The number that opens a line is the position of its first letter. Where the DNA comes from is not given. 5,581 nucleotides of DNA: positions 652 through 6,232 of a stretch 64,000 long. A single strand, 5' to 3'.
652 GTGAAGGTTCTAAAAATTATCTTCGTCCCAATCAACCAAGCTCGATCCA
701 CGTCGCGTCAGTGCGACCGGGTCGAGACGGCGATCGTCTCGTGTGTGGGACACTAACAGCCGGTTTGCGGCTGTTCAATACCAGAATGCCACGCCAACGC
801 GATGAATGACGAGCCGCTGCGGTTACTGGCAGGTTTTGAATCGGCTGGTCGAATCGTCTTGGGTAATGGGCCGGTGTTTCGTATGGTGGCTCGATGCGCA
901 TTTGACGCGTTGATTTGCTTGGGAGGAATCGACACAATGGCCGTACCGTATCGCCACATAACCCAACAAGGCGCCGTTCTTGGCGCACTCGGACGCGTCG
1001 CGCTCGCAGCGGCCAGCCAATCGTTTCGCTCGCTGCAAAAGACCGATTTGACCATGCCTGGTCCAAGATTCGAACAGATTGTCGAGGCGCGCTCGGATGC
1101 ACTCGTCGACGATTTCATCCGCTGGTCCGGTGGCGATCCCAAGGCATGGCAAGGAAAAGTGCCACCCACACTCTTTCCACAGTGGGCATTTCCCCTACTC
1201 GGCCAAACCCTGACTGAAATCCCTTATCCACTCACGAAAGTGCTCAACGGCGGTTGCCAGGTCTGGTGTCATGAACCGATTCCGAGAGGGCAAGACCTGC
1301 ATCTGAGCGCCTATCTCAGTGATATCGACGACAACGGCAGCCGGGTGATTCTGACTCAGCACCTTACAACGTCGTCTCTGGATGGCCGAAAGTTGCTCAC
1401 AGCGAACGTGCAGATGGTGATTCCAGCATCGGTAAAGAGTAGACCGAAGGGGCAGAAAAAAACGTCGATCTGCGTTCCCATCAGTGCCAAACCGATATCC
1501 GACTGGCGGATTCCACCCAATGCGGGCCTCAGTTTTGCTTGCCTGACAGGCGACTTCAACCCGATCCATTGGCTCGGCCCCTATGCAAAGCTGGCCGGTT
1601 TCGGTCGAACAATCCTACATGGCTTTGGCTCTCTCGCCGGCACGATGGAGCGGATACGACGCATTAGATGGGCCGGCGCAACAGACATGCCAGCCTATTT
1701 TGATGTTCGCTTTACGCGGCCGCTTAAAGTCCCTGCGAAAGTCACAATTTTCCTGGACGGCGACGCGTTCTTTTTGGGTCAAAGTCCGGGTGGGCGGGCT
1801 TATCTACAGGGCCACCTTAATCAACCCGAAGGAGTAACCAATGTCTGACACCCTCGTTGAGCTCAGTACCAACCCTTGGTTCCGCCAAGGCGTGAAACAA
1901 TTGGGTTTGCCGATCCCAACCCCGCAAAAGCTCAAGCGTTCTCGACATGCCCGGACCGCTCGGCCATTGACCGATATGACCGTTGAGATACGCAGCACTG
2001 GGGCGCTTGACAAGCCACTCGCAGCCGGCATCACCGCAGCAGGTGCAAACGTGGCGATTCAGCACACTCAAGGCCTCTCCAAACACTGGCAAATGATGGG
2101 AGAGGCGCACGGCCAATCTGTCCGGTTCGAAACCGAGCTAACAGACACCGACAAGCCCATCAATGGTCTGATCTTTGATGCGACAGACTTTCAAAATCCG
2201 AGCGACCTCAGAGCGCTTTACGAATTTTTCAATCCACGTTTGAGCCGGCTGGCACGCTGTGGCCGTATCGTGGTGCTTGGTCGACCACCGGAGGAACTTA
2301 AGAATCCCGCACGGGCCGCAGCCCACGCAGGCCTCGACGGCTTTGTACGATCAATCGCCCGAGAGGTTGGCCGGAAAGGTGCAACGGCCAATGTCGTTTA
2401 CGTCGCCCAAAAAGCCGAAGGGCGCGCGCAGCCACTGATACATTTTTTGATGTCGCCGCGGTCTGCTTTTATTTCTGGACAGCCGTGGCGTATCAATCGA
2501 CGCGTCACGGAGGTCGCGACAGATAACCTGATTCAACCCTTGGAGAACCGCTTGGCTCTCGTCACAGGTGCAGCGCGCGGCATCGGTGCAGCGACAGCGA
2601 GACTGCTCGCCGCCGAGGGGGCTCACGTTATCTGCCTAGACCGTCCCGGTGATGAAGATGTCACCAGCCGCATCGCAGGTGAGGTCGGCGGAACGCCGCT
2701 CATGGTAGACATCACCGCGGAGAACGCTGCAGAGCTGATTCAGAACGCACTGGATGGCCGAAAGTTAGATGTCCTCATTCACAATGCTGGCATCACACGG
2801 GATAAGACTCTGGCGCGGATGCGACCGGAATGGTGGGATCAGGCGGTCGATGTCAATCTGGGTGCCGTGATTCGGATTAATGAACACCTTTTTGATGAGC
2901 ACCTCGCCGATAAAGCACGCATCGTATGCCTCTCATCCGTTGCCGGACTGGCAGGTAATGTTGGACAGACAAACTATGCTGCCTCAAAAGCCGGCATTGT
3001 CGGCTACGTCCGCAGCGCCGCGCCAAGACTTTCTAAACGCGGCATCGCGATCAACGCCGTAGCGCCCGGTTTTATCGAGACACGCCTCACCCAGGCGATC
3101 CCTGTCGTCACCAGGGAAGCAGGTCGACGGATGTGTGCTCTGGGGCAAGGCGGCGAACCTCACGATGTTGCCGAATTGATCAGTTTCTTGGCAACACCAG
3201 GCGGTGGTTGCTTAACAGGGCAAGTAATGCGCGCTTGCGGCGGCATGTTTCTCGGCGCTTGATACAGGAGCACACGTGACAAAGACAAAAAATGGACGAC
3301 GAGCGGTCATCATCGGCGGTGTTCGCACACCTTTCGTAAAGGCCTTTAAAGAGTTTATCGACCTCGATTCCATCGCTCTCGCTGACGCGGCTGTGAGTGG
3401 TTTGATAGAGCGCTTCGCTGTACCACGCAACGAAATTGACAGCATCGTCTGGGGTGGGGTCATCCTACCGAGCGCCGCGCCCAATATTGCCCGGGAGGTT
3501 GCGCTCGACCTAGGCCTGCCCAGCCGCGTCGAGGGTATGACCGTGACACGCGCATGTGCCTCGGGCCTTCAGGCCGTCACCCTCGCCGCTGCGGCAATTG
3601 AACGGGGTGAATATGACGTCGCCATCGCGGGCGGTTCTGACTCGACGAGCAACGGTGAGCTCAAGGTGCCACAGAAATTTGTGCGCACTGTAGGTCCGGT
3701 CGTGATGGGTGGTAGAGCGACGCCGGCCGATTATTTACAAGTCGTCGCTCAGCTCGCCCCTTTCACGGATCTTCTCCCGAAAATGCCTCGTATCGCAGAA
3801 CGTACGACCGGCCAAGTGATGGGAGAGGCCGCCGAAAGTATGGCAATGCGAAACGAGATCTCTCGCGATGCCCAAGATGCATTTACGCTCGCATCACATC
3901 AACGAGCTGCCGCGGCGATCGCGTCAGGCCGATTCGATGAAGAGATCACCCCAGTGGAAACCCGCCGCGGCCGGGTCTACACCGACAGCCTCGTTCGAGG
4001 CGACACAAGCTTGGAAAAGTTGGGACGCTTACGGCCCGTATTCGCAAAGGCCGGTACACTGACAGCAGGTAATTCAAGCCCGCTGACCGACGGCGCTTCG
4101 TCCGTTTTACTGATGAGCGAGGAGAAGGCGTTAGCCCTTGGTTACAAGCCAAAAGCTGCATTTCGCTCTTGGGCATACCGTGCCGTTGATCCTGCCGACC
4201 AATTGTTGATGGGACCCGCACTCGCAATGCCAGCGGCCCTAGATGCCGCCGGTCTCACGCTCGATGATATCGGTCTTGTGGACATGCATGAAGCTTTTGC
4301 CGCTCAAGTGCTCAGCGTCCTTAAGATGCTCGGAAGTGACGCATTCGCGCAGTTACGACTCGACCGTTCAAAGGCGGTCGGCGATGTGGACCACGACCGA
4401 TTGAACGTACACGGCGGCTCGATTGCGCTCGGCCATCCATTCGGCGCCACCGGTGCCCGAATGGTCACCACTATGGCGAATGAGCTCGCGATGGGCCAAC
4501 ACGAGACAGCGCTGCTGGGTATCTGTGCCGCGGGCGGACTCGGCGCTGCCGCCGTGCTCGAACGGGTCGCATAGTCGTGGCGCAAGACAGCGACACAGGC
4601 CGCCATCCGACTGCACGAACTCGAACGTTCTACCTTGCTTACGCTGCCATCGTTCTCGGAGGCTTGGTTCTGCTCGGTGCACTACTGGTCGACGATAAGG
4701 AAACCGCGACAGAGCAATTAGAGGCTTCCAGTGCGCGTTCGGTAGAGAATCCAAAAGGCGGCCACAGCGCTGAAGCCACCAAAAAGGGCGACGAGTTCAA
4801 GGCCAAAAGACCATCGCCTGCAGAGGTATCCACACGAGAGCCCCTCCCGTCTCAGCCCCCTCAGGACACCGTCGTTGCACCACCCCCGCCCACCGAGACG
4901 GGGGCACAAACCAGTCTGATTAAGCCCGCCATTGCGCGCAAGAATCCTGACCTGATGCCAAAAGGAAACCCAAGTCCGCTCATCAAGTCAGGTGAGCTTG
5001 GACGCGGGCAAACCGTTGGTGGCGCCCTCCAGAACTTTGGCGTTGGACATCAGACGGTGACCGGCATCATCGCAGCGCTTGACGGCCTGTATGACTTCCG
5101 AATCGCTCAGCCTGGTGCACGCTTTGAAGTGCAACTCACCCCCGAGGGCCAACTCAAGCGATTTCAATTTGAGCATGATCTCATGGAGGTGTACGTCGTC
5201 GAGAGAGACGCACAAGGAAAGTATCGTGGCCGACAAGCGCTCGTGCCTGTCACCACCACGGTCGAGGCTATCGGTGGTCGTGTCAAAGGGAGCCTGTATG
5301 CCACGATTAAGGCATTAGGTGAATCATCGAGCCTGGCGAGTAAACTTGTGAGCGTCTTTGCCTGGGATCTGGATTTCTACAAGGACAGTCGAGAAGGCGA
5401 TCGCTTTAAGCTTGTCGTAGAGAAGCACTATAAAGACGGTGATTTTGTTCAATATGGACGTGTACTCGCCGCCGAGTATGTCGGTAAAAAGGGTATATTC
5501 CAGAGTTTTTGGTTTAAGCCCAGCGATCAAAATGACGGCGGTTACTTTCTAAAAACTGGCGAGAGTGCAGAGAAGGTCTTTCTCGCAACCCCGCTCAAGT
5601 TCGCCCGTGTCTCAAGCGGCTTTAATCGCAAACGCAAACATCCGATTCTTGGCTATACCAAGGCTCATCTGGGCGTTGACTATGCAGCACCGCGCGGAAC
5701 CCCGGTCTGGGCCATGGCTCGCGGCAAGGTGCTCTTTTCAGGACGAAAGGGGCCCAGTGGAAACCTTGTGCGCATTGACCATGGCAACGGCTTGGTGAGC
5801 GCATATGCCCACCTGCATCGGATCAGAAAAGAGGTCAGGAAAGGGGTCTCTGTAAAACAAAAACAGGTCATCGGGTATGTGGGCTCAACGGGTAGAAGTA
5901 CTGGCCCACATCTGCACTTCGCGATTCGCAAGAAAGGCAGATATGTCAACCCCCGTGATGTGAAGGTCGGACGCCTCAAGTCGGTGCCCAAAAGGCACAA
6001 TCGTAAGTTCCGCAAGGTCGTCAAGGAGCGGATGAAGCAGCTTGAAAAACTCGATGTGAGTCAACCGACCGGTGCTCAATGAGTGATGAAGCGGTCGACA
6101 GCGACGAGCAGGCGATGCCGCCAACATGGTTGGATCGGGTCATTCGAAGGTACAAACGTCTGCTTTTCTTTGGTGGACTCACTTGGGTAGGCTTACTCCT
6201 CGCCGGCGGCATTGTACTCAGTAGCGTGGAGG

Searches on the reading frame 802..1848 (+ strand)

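Call 85: search_protein_families(library=pfam, proteins=[window:802-1848:+], max_evalue=0.0001)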
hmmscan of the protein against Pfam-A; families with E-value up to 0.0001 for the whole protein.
window:802-1848:+ (348 aa): 1 family
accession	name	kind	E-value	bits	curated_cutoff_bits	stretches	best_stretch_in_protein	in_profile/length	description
PF01575.25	MaoC_dehydratas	-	1.3e-10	41.4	27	1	239-314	20-95/123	MaoC like domain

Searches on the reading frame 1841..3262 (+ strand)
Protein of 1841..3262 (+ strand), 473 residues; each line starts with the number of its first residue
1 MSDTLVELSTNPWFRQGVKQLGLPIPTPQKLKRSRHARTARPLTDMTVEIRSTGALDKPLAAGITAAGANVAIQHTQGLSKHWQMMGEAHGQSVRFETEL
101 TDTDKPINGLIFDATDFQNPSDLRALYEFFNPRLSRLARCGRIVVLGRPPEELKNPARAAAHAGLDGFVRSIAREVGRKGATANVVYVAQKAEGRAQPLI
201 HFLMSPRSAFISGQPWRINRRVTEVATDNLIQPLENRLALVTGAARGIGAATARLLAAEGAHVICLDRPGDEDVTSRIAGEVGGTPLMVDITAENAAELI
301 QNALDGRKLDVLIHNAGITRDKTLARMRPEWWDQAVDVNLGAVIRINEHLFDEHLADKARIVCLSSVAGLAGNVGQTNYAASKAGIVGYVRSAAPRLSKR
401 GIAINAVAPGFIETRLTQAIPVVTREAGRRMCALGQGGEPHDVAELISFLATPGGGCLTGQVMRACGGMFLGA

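Call 85: search_protein_families(library=pfam, proteins=[window:1841-3262:+], max_evalue=0.0001)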
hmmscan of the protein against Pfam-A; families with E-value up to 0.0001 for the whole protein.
window:1841-3262:+ (473 aa): 4 families
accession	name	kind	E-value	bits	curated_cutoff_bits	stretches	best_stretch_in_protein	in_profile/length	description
PF13561.12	adh_short_C2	-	7e-53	180.1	27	1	243-469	1-235/236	Enoyl-(Acyl carrier protein) reductase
PF00106.31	adh_short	-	3e-43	148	26.6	1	238-420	2-190/195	short chain dehydrogenase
PF08659.16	KR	-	5.6e-16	59.4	22.6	1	240-384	4-154/180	KR domain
PF01370.27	Epimerase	-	7.3e-06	26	20.9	1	239-372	1-120/240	NAD dependent epimerase/dehydratase family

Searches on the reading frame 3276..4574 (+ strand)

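Call 85: search_protein_families(library=pfam, proteins=[window:3276-4574:+], max_evalue=0.0001)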
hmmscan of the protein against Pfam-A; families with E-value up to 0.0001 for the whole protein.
window:3276-4574:+ (432 aa): 3 families
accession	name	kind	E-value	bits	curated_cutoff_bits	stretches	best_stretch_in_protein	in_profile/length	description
PF00108.29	Thiolase_N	-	1.1e-61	208.9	26.4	1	11-283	2-260/260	Thiolase, N-terminal domain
PF02803.24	Thiolase_C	-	2.8e-37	127.5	27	1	291-430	2-123/123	Thiolase, C-terminal domain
PF00109.32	ketoacyl-synt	-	1.2e-07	32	20.8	1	72-124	154-204/252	Beta-ketoacyl synthase, N-terminal domain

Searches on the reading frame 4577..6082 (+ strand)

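Call 85: search_protein_families(library=pfam, proteins=[window:4577-6082:+], max_evalue=0.0001)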
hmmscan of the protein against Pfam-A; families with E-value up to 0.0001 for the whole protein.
window:4577-6082:+ (501 aa): 2 families
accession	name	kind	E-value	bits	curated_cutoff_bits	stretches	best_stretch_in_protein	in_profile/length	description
PF01551.29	Peptidase_M23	-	4.7e-34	116.9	28.7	1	363-459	2-96/96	Peptidase family M23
PF19425.4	Csd3_N2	-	5.8e-10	39.6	27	1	231-350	8-121/122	Csd3 second domain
